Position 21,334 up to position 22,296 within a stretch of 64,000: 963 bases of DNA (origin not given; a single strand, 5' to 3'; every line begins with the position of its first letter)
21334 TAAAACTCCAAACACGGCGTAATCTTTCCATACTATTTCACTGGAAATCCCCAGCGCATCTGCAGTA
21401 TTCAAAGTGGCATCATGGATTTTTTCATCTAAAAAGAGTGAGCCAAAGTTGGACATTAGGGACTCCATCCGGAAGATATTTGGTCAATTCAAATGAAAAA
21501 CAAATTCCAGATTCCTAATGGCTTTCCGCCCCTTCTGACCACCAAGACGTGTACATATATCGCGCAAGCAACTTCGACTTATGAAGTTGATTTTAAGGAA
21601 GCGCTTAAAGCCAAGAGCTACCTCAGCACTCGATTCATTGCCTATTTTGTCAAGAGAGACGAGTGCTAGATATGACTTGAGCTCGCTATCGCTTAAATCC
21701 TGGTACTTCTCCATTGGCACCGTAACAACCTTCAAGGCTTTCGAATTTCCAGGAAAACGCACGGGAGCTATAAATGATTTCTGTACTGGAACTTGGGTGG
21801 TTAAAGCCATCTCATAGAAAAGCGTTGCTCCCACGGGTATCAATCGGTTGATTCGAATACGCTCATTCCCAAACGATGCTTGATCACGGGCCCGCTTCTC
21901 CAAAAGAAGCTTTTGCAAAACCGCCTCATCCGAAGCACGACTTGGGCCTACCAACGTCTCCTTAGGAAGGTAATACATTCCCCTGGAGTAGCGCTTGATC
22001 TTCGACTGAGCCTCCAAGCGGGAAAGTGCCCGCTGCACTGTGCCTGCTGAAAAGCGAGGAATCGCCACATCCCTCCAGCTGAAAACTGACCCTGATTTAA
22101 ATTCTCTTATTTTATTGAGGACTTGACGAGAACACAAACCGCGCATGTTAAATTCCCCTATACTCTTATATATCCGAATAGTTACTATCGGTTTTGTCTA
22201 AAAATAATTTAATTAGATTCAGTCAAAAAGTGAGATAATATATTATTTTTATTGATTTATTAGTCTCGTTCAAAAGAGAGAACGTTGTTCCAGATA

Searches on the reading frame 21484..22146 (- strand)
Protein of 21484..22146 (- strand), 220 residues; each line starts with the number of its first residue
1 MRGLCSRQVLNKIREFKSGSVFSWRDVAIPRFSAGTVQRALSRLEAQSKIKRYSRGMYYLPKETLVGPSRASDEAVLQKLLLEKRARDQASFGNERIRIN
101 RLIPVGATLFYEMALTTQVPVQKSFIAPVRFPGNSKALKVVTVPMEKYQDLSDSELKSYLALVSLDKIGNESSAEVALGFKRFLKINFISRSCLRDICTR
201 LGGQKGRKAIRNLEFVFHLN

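Call 20: search_protein_families(library=pfam, proteins=[window:21484-22146:-])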
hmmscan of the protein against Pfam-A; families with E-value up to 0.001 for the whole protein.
window:21484-22146:- (220 aa): 1 family
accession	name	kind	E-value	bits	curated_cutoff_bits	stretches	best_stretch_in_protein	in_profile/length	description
PF19570.5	DUF6088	-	1.2e-07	32.1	25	1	8-175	1-154/172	Family of unknown function (DUF6088)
